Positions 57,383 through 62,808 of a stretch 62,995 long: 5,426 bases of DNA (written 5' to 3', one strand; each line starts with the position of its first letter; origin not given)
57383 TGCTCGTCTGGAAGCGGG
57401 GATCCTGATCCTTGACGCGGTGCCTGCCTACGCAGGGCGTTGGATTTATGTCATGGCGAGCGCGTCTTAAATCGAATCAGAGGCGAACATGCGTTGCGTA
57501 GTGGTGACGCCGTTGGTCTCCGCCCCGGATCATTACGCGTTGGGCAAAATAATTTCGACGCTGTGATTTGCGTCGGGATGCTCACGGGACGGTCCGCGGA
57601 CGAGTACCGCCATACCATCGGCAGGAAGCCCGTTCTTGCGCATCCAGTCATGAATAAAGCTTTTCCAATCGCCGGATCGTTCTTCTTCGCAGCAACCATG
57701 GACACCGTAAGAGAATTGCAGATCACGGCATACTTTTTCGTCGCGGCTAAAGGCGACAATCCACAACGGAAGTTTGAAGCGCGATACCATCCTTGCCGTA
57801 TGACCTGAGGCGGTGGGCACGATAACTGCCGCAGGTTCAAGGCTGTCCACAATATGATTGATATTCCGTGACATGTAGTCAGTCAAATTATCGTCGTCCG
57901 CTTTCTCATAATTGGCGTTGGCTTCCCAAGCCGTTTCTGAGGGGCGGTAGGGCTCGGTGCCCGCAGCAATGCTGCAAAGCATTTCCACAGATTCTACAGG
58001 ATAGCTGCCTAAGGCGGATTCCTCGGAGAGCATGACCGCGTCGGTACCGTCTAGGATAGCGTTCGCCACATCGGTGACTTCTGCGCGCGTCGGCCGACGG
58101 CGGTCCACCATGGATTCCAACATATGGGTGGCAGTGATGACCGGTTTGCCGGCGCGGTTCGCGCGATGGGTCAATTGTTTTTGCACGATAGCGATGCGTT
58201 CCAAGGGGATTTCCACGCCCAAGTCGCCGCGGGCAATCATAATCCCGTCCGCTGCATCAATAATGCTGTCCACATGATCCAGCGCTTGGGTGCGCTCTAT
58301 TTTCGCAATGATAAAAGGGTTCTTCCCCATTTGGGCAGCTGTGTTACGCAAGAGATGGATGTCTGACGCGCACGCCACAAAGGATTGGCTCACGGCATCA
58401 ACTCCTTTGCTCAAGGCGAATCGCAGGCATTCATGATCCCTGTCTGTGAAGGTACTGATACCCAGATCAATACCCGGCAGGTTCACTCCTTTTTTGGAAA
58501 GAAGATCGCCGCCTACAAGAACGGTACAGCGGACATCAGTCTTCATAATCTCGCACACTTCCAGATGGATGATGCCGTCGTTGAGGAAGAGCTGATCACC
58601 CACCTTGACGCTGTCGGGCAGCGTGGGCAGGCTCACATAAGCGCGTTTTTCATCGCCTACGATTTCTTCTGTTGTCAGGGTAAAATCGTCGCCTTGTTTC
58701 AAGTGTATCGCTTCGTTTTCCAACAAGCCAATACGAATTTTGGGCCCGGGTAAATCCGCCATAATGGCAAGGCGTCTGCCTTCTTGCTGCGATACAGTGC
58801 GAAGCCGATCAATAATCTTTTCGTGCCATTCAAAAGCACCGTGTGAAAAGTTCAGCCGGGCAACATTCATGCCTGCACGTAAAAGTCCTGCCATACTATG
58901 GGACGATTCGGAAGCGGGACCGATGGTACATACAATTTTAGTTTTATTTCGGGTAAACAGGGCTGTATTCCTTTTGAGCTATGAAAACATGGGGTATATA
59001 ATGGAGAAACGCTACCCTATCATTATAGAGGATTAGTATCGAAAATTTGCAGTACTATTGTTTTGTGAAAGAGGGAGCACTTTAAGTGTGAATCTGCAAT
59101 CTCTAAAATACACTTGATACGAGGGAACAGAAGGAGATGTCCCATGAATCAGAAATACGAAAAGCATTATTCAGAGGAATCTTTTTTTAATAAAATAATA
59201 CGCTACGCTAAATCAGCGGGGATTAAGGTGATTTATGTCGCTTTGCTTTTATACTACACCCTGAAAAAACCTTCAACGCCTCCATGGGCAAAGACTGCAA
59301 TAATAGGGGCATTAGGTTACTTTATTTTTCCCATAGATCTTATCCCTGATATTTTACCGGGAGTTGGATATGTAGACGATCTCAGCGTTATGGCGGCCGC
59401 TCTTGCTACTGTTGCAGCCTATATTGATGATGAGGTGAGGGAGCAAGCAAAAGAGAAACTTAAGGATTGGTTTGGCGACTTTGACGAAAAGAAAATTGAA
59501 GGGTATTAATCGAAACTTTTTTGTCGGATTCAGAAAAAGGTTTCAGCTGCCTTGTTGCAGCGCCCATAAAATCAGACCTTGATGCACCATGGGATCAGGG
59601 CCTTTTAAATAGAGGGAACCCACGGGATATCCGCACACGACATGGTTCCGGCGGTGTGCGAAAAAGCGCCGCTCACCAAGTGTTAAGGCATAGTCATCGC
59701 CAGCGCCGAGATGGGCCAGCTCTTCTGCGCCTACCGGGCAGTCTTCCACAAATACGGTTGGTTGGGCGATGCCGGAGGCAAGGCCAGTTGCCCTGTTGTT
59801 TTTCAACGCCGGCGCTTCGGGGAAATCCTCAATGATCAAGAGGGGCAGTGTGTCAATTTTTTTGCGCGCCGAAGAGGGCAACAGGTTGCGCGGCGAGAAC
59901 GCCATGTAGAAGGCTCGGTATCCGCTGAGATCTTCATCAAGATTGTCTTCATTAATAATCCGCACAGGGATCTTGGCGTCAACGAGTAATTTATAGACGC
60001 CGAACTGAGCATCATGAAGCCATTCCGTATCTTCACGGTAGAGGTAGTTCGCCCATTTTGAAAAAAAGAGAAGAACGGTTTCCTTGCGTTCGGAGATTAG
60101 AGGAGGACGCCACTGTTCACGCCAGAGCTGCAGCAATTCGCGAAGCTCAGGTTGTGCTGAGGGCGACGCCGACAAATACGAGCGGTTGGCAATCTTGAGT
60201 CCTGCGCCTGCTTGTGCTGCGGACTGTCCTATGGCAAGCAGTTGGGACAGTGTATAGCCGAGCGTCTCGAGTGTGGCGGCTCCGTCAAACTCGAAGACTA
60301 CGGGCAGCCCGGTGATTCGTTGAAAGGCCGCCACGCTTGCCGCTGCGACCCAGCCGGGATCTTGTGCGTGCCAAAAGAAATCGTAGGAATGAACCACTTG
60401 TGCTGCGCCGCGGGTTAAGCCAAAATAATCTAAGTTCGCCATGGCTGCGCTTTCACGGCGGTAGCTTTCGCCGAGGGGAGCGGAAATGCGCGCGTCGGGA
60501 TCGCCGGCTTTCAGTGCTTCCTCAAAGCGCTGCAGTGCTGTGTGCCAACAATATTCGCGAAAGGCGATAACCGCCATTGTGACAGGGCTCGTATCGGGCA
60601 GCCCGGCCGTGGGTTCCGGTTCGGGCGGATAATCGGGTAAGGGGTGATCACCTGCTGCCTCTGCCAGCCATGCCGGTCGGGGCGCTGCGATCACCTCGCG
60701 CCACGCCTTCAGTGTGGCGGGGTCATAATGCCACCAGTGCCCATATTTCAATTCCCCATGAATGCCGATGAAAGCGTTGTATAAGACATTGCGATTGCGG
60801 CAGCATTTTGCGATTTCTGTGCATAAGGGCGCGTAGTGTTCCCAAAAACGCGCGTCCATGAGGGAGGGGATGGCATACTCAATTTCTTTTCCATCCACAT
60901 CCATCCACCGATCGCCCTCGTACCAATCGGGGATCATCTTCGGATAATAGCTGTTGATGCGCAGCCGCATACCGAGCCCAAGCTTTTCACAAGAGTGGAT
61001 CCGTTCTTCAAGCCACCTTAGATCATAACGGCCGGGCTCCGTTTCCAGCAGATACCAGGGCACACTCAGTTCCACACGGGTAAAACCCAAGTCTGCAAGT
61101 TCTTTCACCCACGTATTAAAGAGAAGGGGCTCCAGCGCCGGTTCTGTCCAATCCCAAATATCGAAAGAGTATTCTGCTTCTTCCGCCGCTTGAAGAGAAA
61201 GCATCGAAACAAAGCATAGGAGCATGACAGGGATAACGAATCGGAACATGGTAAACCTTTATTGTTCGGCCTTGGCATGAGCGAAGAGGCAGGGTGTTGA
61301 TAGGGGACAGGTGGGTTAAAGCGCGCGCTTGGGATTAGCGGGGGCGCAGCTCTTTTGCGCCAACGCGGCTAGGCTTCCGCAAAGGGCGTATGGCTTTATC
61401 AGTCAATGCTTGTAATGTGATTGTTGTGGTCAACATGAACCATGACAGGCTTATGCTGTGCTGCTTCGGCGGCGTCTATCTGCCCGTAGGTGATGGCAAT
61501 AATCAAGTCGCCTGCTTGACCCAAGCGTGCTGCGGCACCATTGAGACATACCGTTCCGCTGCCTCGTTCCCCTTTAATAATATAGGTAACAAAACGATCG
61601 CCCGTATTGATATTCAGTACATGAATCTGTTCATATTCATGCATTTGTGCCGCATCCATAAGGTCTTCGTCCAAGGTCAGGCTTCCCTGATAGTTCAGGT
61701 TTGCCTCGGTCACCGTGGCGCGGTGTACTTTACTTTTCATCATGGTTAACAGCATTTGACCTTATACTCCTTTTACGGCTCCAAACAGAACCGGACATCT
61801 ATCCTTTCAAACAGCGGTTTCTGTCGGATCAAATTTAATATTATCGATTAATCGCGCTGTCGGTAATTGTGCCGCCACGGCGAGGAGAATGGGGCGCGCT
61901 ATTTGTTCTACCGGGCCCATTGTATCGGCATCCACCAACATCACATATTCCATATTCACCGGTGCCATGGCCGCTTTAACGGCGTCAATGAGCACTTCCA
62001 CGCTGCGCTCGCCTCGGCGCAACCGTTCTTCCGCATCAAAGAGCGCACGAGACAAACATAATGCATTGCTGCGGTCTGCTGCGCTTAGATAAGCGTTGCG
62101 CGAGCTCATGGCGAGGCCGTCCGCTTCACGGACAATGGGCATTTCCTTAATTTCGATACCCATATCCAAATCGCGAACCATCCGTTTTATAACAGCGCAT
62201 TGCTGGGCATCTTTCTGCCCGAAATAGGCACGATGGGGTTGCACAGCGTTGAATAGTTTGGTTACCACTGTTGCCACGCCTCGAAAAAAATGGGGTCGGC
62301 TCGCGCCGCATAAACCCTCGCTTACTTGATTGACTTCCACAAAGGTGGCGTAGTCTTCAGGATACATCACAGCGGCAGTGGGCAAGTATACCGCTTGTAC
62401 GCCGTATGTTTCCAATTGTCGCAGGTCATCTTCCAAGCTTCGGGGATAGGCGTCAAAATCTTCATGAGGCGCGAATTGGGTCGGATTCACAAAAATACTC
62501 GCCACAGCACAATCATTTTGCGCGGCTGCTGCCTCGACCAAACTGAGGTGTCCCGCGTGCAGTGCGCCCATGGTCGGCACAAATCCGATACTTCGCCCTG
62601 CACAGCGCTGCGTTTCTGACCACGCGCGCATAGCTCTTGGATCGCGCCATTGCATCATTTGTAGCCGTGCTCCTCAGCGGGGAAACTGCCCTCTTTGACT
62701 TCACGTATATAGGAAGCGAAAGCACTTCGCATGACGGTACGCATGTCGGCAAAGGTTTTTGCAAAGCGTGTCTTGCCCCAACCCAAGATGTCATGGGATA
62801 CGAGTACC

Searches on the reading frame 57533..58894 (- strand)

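Call 70: search_protein_families(library=pfam, proteins=[window:57533-58894:-], max_evalue=0.000001)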
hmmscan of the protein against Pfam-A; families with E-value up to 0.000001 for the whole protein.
window:57533-58894:- (453 aa): 2 families
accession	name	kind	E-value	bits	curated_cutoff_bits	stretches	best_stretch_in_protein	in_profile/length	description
PF00224.27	PK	-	2.7e-105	352.5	30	1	3-303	22-328/328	Pyruvate kinase, barrel domain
PF02887.21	PK_C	-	8.9e-14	52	28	1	345-434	7-99/114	Pyruvate kinase, alpha/beta domain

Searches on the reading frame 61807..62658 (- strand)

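Call 70: search_protein_families(library=pfam, proteins=[window:61807-62658:-], max_evalue=0.000001)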
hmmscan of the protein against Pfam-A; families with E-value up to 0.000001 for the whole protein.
window:61807-62658:- (283 aa): 1 family
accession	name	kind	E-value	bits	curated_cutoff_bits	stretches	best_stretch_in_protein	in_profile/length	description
PF02569.21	Pantoate_ligase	-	6.8e-105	350.5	20.7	1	6-274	5-267/268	Pantoate-beta-alanine ligase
